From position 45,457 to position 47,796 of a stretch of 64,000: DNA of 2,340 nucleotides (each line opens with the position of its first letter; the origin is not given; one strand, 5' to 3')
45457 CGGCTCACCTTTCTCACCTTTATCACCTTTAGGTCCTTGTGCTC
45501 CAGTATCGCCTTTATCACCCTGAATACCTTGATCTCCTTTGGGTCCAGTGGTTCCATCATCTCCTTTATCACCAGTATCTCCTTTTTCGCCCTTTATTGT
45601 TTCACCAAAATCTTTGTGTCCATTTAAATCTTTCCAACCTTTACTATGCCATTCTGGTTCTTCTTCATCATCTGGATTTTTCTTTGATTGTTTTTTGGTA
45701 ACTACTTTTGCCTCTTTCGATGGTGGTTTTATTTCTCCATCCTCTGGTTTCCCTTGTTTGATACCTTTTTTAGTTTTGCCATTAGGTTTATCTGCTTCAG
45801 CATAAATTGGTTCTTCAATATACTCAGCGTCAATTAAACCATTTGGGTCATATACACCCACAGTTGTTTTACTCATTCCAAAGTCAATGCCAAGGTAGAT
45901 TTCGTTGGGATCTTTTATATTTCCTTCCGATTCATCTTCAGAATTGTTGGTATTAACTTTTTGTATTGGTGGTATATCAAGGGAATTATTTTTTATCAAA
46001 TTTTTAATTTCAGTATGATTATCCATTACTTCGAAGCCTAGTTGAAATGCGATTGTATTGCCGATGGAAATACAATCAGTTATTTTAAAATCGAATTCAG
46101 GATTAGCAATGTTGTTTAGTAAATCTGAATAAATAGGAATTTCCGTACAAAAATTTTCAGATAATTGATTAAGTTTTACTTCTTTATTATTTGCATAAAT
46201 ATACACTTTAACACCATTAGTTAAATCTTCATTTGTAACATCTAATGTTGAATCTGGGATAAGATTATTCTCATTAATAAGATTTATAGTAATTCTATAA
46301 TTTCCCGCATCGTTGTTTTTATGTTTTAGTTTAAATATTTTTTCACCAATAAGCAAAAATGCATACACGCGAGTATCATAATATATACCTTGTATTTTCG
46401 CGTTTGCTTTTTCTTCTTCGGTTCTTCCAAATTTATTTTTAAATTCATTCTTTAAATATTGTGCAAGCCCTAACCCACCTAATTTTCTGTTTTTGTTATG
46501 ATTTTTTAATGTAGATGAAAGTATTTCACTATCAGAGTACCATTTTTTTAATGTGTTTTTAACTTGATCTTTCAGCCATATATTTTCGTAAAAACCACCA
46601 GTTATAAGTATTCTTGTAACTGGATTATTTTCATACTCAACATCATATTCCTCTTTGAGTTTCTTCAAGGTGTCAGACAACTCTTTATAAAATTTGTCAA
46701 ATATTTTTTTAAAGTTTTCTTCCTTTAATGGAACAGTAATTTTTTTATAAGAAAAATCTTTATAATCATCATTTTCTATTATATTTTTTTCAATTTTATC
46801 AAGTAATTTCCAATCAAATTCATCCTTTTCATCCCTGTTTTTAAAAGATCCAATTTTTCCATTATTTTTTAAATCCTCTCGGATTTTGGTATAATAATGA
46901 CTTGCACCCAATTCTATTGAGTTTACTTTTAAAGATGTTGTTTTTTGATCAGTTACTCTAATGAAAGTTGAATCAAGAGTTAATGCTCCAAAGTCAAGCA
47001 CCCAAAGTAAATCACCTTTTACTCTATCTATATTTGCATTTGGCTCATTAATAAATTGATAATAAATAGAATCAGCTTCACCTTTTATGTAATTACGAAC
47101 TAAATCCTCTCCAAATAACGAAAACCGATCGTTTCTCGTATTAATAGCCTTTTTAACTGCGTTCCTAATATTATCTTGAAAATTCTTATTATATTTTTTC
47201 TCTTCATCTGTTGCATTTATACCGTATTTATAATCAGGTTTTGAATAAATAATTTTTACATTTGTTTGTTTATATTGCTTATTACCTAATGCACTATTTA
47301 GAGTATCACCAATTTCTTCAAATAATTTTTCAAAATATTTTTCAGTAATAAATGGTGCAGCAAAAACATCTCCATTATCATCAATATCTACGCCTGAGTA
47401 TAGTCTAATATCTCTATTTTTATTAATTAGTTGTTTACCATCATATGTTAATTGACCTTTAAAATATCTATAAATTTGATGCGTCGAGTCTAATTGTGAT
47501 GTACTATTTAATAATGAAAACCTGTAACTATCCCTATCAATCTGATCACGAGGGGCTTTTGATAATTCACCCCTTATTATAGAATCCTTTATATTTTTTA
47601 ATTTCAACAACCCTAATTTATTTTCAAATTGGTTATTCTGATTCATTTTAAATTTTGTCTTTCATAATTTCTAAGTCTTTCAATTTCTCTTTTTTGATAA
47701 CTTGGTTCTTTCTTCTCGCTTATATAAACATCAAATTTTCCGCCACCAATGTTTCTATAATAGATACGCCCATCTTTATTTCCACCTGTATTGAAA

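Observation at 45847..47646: Hsp70-like domain appears circularly permuted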

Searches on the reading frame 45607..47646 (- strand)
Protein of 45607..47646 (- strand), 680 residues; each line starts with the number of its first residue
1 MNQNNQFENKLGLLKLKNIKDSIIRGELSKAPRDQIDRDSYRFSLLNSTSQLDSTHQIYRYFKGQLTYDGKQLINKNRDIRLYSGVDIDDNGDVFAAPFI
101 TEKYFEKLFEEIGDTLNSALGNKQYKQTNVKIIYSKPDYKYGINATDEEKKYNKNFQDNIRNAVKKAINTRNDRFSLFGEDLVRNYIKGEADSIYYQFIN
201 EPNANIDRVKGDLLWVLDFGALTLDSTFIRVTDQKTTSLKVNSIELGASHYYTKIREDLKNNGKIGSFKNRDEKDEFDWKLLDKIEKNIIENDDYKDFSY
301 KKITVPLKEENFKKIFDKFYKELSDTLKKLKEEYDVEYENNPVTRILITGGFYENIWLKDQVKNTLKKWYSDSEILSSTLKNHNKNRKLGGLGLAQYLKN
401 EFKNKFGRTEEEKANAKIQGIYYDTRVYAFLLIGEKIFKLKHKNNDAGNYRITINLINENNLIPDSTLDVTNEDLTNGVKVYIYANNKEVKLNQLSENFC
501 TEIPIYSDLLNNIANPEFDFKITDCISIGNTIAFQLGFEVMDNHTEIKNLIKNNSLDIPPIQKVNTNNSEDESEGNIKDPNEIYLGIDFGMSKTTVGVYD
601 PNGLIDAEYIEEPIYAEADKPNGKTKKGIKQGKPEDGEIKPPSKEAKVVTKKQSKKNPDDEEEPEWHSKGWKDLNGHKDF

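Call 6: find_homologous_proteins(query=window:45607-47646:-, max_evalue=0.001)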
Query window:45607-47646:- (680 aa): 1 proteins with E <= 0.001 among 8000 candidates.
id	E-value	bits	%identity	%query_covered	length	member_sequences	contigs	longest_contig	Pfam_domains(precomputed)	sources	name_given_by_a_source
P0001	0.0e+0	1514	100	100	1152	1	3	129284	PF01391.24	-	-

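Call 13: find_encoding_contigs(protein=P0001, flank=10000, max_places=5)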
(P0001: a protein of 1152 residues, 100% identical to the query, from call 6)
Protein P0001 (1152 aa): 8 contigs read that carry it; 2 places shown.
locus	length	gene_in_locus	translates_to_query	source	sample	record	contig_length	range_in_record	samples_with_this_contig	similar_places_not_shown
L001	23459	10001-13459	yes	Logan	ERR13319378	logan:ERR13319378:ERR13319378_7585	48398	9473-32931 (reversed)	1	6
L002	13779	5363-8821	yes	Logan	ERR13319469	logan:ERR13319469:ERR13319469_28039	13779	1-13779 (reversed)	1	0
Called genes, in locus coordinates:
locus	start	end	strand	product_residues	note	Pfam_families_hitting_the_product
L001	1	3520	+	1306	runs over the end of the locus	-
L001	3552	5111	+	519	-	PF13205:Big_5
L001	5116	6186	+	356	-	PF00483:NTP_transferase, PF12804:NTP_transf_3 (weak), PF22640:ManC_GMP_beta-helix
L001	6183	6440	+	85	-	-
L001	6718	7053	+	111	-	-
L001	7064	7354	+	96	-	-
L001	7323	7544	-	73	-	-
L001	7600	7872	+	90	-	-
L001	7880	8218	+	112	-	-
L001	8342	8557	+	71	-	-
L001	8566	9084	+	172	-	-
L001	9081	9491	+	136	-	-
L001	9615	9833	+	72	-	-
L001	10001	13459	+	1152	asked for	PF01391:Collagen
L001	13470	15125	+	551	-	-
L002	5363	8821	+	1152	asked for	PF01391:Collagen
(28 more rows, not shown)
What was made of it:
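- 44188..47646 (-): Whole ORF, 1152 aa: Hsp70-like N-terminal module, displaced hairpin, linker, collagen-like repeat, McrB-type GTPase. The exact protein occurs on 8 metagenome contigs (call 13).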

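Call 14: search_protein_representatives(protein=window:45787-47646:-)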
Query: 620 residues. Proteins with E-value up to 0.001 (for the whole library): 0; up to 1e-10: 0; up to 1e-30: 0. The best 0 are listed.
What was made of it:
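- Closest known: Hsp70-like NBD/SBD fused to NxD-type McrB GTPase, the deepest branch of the NxD clade. Different: No detectable sequence relative other than one allele (calls 6, 14).
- Tried and rejected: The 5.8-billion word-index search and the exhaustive 1.84-billion phmmer search found only the protein itself or nothing (calls 6, 14).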

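Call 24: predict_structure(protein=window:45787-47646:-)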
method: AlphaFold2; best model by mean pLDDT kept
length: 620 residues; sequences in the alignment: 1
mean_pLDDT: 31.2   pTM: 0.20
mean pLDDT of the five models: 31.2, 26.9, 26.9, 25.8, 24.5
residues with pLDDT >= 90: 0; 70-90: 0; 50-70: 0; < 50: 620
segments of 3 or more residues with pLDDT < 50: 1-620
pLDDT, mean of each block of 10 residues (from residue 1): 25 25 31 34 33 35 41 38 32 29 40 43 34 30 34 38 35 32 33 28 30 30 25 24 27 33 28 34 34 30 28 37 38 30 23 26 30 30 31 36 39 32 23 25 30 30 32 32 28 28 27 26 23 24 31 29 28 36 36 36 36 31
secondary structure, 60 per line:
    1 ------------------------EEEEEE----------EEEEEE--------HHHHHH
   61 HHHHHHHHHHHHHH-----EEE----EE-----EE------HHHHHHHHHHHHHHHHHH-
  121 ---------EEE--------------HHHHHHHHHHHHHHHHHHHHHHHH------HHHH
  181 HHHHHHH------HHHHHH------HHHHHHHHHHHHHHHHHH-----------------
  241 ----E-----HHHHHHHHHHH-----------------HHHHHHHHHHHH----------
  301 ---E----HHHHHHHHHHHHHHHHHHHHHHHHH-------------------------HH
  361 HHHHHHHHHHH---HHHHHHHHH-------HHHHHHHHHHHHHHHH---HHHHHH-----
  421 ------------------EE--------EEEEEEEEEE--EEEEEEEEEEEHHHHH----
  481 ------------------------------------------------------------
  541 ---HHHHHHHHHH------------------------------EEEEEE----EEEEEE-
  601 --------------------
elements in order: E25-30 E41-46 H55-74 E80-82 H102-119 E130-132 H147-170 H177-187 H194-199 H206-223 H251-261 H279-290 H309-333 H359-371 H375-383 H391-406 H410-415 E449-458 E461-471 H472-476 H544-553 E584-589 E594-599
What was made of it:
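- Tried and rejected: AlphaFold2 single sequence gave pLDDT 31 (call 24).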

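Call 26: find_related_loci(query=A1, collection=genome_contigs, flank=6000)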
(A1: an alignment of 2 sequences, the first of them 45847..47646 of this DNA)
Query A1 (600 aa) in genome_contigs; peptide patterns used: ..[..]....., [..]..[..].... (x = any residue, [..] = any of these).
84 stretches matched a pattern, but none encodes a relative of the query by tblastn (E <= 1e-3).

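Call 27: find_related_loci(query=A1, collection=metagenome_contigs, flank=6000)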
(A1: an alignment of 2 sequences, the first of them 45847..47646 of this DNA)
Query A1 (600 aa) in metagenome_contigs; peptide patterns used: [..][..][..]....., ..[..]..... (x = any residue, [..] = any of these).
275 stretches matched a pattern, but none encodes a relative of the query by tblastn (E <= 1e-3).

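Call 28: search_solved_structures(query=A1, max_evalue=10, show_alignments=5)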
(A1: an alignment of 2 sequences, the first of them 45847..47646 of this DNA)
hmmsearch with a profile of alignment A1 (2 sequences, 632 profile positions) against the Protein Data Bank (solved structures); distinct sequences matched with E-value up to 10: 1.
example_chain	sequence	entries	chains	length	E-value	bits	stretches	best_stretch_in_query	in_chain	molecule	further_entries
2ls0_1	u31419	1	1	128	0.69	11.8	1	531-587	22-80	Zoocin A endopeptidase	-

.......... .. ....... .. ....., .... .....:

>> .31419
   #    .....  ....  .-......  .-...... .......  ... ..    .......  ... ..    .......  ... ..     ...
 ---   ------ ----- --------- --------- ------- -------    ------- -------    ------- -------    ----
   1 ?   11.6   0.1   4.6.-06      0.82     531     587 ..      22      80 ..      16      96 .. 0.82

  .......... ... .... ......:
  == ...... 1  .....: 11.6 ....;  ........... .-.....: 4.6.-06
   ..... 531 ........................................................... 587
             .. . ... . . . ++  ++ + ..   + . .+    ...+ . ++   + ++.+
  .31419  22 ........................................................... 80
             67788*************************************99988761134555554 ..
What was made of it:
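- Tried and rejected: A profile of the two alleles against PDB sequences gave no ASKHA hit (call 28).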

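Call 85: predict_structure(alignment_id=A2)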
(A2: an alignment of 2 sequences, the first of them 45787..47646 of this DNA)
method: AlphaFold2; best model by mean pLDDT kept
length: 620 residues; sequences in the alignment: 2
mean_pLDDT: 31.1   pTM: 0.25
mean pLDDT of the five models: 31.1, 29.4, 26.8, 26.6, 26.6
residues with pLDDT >= 90: 0; 70-90: 0; 50-70: 1; < 50: 619
segments of 3 or more residues with pLDDT < 50: 1-109, 111-620
pLDDT, mean of each block of 10 residues (from residue 1): 24 22 24 29 26 33 35 36 31 30 46 47 42 39 36 45 44 32 24 26 26 31 30 29 29 36 37 35 31 26 27 37 41 32 31 32 36 28 27 31 33 29 24 25 29 28 28 29 27 25 27 29 26 22 25 23 23 29 42 39 35 31
secondary structure, 60 per line:
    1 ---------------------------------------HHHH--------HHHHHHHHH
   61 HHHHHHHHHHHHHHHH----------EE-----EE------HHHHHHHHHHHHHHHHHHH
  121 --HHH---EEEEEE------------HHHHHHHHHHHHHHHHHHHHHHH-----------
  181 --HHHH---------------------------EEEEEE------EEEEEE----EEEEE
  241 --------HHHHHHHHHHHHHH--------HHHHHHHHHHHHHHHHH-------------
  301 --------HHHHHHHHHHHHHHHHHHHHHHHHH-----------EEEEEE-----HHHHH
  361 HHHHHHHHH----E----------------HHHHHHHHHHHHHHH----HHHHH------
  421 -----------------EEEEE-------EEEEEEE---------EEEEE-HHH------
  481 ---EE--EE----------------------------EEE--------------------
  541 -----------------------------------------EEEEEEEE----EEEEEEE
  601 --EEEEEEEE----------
elements in order: H40-43 H52-76 H102-120 E129-134 H147-169 H183-186 E214-219 E226-231 E236-240 H249-262 H271-287 H309-333 E345-350 H356-369 H391-405 H410-414 E438-442 E450-456 E466-470 E518-520 E582-589 E594-600 E603-610
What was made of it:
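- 45922..46389 (-): aa 420-575, a poorly conserved beta-rich region in the position of an Hsp70 substrate-binding domain. Some strands in the low-confidence model (call 85).
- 45733..45906 (-): aa 581-638, the conserved island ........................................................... It holds the phosphate-1-like hairpin (aa 584-600, window 45847-45897) and a third strand. Predicted strands 582-589, 594-600 and 603-610 (call 85).
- On Circularly permuted domain: AlphaFold2 gave pLDDT 31 with 1 and with 2 sequences (calls 24, 85).
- It is predicted as three consecutive strands (call 85). The two-sequence AlphaFold model predicts no strands in aa 1-39, at low confidence (call 85). Both AlphaFold models have pLDDT 31 (calls 24, 85).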

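Call 87: fold_search(model_id=the predicted structure, library=pdb)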
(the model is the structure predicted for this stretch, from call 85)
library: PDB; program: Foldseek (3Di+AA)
matches with E <= 10: 519; with E <= 0.001: 4
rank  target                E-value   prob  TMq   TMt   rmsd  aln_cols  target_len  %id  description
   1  5ex5_B                5.5e-04  1.00  0.20  0.30  11.1       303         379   15  Crystal structure of human GRP78 (70kDa heat shock protein 5 / BIP) ATPase domain in complex with 7-deaza-ADP and inor (released 2016-06-15)
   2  3iuc_A                5.5e-04  1.00  0.21  0.30  11.3       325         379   15  Crystal structure of the human 70kDa heat shock protein 5 (BiP/GRP78) ATPase domain in complex with ADP (released 2009-09-22)
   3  7a4u                  6.2e-04  0.98  0.21  0.24  21.2       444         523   12  Crystal structure of lid-truncated apo BiP in an oligomeric state (released 2020-12-16)
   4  6hab                  9.3e-04  0.98  0.22  0.26  20.9       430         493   13  Crystal structure of BiP V461F (apo) (released 2019-02-06)
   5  5ey4_A                1.1e-03  0.99  0.19  0.28  11.9       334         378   14  Crystal structure of human GRP78 (70kDa heat shock protein 5 / BIP) ATPase domain in complex with 2'-deoxy-ATP (released 2016-06-15)
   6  5obu                  1.1e-03  0.99  0.22  0.25  14.9       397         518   12  Mycoplasma genitalium DnaK deletion mutant lacking SBDalpha in complex with AMPPNP. (released 2018-05-09)
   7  5evz_B                1.3e-03  1.00  0.20  0.30  11.1       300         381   15  Crystal structure of human GRP78 (70kDa heat shock protein 5 / BIP) ATPase domain in complex with ADP and inorganic ph (released 2016-06-15)
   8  6sr6_A                1.3e-03  0.89  0.19  0.22  17.4       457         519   12  Crystal structure of the RAC core with a pseudo substrate bound to Ssz1 SBD (released 2020-03-25)
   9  9h0c_A                1.4e-03  0.99  0.20  0.29  11.6       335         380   14  Crystal structure of BiP ATPase domain in complex with CDNF C-terminal domain at 1.65 angstroms resolution (released 2025-10-29)
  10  6ha7_B                1.4e-03  0.99  0.21  0.31  11.0       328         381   15  Crystal structure of the BiP NBD and MANF complex (released 2019-02-06)
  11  5ey4_B                1.5e-03  0.99  0.20  0.29  11.5       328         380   14  Crystal structure of human GRP78 (70kDa heat shock protein 5 / BIP) ATPase domain in complex with 2'-deoxy-ATP (released 2016-06-15)
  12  3qml_A                1.9e-03  0.99  0.20  0.29  10.8       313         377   16  The structural analysis of Sil1-Bip complex reveals the mechanism for Sil1 to function as a novel nucleotide exchange  (released 2011-06-29)
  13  5exw_A                1.9e-03  0.99  0.21  0.30  11.3       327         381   14  Crystal structure of human GRP78 (70kDa heat shock protein 5 / BIP) ATPase domain in complex with 7-deaza-ATP (released 2016-06-15)
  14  5umb_A                2.1e-03  0.98  0.19  0.28  10.9       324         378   16  Crystal structure of ATPase domain of Malaria GRP78 with ADP bound (released 2022-07-27)
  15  6ha7_A                2.1e-03  0.98  0.22  0.33  14.0       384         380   15  Crystal structure of the BiP NBD and MANF complex (released 2019-02-06)
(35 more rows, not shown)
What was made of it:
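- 46423..47349 (-): aa 100-408, body of the Hsp70/ASKHA-like nucleotide-binding domain: alpha1, beta4 (SKPDY), GEADS/NEP, phosphate-2 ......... (aa 217-225), ELGA, adenosine motif ITGG (348-351), GLGLAQ (391-396). Foldseek hits are Hsp70 NBDs plus MreB3 (call 87).
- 45922..46389 (-): Foldseek alignments to NBD+SBD constructs run 397-457 columns (call 87).
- Closest known: Hsp70 chaperones. Same: Foldseek best matches are BiP, DnaK and Ssz1 NBDs (call 87).
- Best E 5.5e-4, listed probabilities 0.69-1.00 (call 87).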

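Call 89: fold_search(model_id=the predicted structure, library=pdb)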
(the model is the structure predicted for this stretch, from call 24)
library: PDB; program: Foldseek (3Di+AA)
matches with E <= 10: 92; with E <= 0.001: 0
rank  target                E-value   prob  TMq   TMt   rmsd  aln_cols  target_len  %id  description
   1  9c3c_d                2.0e-01  0.05  0.05  0.10  36.6       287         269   10  Cryo-EM structure of native dystrophin-glycoprotein complex (DGC) (released 2024-10-23)
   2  7w8d_B                3.9e-01  0.14  0.07  0.20  10.5        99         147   11  The structure of Deinococcus radiodurans RuvC (released 2022-08-17)
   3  8yt8_D                5.2e-01  0.03  0.06  0.10  30.4       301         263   10  Cryo-EM structure of the dystrophin glycoprotein complex (released 2024-12-11)
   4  9a5o_B                1.1e+00  0.03  0.07  0.06  37.7       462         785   11  Integrative model of YABR-MUTS2 by crosslinking MS and deep learning (released 2024-09-18)
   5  9c3c_b                1.1e+00  0.04  0.07  0.12  24.8       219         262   12  Cryo-EM structure of native dystrophin-glycoprotein complex (DGC) (released 2024-10-23)
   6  9c3c_g                1.2e+00  0.01  0.05  0.09  25.7       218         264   12  Cryo-EM structure of native dystrophin-glycoprotein complex (DGC) (released 2024-10-23)
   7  3pd4_A                1.3e+00  0.14  0.10  0.32  11.2       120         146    7  Crystal structure of the editing domain of threonyl-tRNA synthetase from Pyrococcus abyssi in complex with glycyl-3'-a (released 2010-12-08)
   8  8xl1_A                1.7e+00  0.15  0.09  0.04   9.8       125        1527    9  Core region of the human acetyl-CoA carboxylase 1 filament in complex with acetyl-CoA (ACC1-inact) (released 2024-10-23)
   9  5ly5                  2.1e+00  0.23  0.06  0.33   5.9        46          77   17  Arcadin-1 from Pyrobaculum calidifontis (released 2017-01-18)
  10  4tod_A                2.4e+00  0.07  0.07  0.22  17.8       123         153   13  2.05A resolution structure of BfrB (D34F) from Pseudomonas aeruginosa (released 2015-02-11)
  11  8y6z                  2.4e+00  0.02  0.05  0.05  22.4       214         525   14  Crystal structure of the Marinitoga sp. Csx1-Crn2 fusion ribonuclease of type III CRISPR (released 2024-07-17)
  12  7c29_B                2.5e+00  0.08  0.08  0.23  13.6       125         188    9  Esterase CrmE10 mutant-D178A (released 2020-05-20)
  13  3is7_B                2.5e+00  0.07  0.07  0.22  17.9       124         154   12  Structure of mineralized Bfrb from Pseudomonas aeruginosa to 2.1A Resolution (released 2010-02-02)
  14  1tv7_B                2.7e+00  0.09  0.06  0.10   5.4        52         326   15  Structure of the S-adenosylmethionine dependent Enzyme MoaA (released 2004-08-31)
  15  4tod_B                2.7e+00  0.07  0.07  0.21  17.9       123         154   13  2.05A resolution structure of BfrB (D34F) from Pseudomonas aeruginosa (released 2015-02-11)
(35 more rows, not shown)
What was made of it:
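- Foldseek returns one superfamily out of 350,000 chains, with a clean negative control (calls 87, 89).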

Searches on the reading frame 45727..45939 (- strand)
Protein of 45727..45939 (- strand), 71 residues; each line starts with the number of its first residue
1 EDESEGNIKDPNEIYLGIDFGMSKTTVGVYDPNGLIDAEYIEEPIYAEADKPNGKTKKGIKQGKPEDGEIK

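Call 16: search_protein_families(library=pfam, proteins=[window:45727-45939:-], max_evalue=10)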
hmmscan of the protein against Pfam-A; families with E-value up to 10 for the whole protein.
seq(71 aa): 0 families

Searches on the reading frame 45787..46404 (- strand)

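Call 16: search_protein_families(library=pfam, proteins=[window:45787-46404:-], max_evalue=10)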
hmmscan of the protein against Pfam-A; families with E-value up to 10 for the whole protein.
seq(206 aa): 1 family
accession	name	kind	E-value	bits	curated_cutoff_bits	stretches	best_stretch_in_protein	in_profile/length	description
PF24231.1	DUF7444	-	0.086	13.2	27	1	39-78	15-55/90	Family of unknown function (DUF7444)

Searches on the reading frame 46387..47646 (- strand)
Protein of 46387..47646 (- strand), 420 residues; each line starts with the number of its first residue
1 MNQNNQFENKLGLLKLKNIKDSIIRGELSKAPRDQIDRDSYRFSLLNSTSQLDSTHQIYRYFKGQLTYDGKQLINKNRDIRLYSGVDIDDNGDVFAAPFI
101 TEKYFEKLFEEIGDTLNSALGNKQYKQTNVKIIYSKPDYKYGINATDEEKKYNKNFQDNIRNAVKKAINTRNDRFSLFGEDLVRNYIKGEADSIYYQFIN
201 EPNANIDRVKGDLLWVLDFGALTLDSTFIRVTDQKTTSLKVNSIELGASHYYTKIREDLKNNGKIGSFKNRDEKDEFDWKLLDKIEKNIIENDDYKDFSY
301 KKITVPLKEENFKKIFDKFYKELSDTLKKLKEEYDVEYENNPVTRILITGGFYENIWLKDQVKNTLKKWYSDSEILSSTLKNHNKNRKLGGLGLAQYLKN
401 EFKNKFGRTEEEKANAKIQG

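Call 16: search_protein_families(library=pfam, proteins=[window:46387-47646:-], max_evalue=10)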
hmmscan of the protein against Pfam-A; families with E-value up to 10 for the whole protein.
seq(420 aa): 4 families
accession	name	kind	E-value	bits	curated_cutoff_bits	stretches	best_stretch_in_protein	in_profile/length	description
PF21522.3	MreB-like_C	-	0.0077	17.3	27.8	1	216-330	1-104/123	Archaeal actin homologue MreB-like, C-terminal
PF20355.3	DUF6650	-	0.04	14.3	27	1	300-341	104-145/150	Family of unknown function (DUF6650)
PF01221.23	Dynein_light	-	0.28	12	29.1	0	375-409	20-51/86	Dynein light chain type 1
PF01491.21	Frataxin_Cyay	-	4.7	7.8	21.3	1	308-343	2-41/107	Frataxin-like domain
